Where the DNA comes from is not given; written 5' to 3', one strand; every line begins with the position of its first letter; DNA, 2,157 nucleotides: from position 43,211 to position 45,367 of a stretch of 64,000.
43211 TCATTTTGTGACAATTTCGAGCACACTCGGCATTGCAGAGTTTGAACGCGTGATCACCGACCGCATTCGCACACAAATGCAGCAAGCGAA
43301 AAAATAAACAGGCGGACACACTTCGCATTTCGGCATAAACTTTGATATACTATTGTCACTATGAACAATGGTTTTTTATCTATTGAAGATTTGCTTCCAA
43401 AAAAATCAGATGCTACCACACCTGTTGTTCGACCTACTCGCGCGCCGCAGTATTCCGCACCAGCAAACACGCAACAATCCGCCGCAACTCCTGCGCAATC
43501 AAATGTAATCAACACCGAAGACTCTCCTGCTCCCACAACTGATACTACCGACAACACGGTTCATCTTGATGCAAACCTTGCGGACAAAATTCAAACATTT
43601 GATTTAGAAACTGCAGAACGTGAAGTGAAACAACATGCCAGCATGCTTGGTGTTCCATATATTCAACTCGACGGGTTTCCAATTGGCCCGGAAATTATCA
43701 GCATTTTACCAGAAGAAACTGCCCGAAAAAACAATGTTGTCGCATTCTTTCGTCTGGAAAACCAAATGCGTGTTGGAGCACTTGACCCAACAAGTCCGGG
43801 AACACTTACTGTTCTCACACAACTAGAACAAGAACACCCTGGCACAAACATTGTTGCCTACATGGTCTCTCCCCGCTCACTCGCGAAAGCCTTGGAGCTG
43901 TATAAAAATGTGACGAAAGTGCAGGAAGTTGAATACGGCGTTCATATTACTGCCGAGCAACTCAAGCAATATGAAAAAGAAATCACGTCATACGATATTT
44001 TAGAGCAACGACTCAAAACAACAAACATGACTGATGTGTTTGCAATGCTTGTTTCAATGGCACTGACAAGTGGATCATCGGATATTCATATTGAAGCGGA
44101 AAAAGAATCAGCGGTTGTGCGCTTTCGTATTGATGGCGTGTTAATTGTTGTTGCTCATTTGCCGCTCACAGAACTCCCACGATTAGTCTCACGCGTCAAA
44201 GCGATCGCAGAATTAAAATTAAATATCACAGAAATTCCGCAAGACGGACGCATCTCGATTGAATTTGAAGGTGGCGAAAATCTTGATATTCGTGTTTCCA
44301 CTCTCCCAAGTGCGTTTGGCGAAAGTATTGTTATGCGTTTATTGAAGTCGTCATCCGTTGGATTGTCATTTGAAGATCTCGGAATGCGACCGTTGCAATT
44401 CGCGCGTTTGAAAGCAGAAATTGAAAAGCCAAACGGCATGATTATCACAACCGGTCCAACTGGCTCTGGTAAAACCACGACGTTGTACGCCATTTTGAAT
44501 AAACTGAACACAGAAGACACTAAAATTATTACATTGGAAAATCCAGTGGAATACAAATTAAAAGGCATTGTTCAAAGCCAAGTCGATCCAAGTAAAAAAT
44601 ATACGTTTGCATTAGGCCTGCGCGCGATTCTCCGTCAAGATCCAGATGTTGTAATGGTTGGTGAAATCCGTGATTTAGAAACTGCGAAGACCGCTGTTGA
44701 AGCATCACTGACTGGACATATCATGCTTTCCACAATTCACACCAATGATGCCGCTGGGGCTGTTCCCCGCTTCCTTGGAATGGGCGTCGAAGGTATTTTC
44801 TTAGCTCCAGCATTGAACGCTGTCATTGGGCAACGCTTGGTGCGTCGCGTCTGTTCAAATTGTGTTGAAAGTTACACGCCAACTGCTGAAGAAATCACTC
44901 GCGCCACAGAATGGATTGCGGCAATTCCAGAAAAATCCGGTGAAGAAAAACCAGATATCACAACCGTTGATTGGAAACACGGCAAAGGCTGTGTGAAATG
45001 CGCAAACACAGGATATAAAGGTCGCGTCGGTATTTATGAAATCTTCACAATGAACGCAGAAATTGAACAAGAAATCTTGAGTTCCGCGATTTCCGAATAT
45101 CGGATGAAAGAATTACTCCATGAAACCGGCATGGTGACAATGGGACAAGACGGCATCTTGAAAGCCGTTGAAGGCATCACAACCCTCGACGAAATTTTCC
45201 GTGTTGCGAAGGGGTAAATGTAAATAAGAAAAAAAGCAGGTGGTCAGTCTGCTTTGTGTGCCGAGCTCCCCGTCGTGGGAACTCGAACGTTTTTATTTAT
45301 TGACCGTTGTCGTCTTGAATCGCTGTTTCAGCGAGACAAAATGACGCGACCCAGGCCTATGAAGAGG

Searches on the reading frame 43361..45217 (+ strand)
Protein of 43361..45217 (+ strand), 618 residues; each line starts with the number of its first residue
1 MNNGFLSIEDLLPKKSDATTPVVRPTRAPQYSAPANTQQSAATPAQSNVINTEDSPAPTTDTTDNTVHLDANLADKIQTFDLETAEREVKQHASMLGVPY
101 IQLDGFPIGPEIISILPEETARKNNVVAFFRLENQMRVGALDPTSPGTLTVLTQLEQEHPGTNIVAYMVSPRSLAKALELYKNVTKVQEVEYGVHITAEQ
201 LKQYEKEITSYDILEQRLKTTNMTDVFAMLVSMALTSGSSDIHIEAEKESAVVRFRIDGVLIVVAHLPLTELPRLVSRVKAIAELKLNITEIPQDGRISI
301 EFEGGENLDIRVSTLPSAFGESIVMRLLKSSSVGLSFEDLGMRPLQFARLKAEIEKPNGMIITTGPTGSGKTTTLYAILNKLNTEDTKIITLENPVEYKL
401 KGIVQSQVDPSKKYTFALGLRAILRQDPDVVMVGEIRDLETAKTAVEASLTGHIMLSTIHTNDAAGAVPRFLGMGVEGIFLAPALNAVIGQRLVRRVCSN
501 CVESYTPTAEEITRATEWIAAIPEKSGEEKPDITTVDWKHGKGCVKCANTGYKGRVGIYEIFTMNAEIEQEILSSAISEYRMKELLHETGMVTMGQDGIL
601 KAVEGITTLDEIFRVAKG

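Call 38: search_protein_families(library=ncbifam, proteins=[window:43361-45217:+], max_evalue=0.00001)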
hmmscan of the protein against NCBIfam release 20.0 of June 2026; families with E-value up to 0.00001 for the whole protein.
window:43361-45217:+ (618 aa): 17 families
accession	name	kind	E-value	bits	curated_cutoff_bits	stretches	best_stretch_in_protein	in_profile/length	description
TIGR02533.1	type_II_gspE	equivalog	3.9e-139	464.4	630.25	1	116-615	4-485/486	type II secretion system ATPase GspE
TIGR02538.1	type_IV_pilB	equivalog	7.2e-137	457.4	675.65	1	81-616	39-562/564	type IV-A pilus assembly ATPase PilB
NF053534.1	T4PilAsmATPsTfpB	equivalog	8.6e-115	384.3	850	1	74-616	57-582/584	type IV pilus assembly ATPase TfpB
NF007755.0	PRK10436.1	equivalog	3.1e-107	359.1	617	1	196-616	58-459/465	type II secretion system protein GspE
NF041000.1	ATPase_ComGA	equivalog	2.1e-70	236.8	300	1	230-495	3-266/267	competence type IV pilus ATPase ComGA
TIGR01420.1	pilT_fam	subfamily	2.5e-50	171.7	319.1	1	229-497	4-271/343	PilT/PilU family type 4a pilus ATPase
TIGR02525.1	plasmid_TraJ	equivalog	7.3e-24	84.4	368.3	1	356-474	147-272/372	plasmid transfer ATPase TraJ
TIGR02524.1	dot_icm_DotB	equivalog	4.5e-20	72.1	463.3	1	355-473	131-258/358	Dot/Icm type IV secretion system ATPase DotB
NF058587.1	archaellum_moto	equivalog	5e-15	55.2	550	1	361-476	278-398/527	archaellum flagellar ATPase motor FlaI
TIGR02782.1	TrbB_P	equivalog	2.5e-13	50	304.55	1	360-471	138-252/303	P-type conjugative transfer ATPase TrbB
TIGR02788.1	VirB11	equivalog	5.7e-12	45.3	249.95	1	360-474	146-265/308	P-type DNA transfer ATPase VirB11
NF010407.0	PRK13833.1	subfamily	1.3e-11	44.5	499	1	346-478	133-266/323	conjugal transfer protein TrbB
TIGR03819.1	heli_sec_ATPase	hypoth_equivalog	1.6e-11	44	373.15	1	268-478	92-304/340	TadA family conjugal transfer-associated ATPase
NF010469.0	PRK13894.1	subfamily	7.8e-10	38.6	508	1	349-471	141-264/320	conjugal transfer ATPase TrbB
NF053672.1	bindosome_BasE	exception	2.2e-09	36.6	1000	1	362-474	274-391/512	bindosome assembly system ATPase subunit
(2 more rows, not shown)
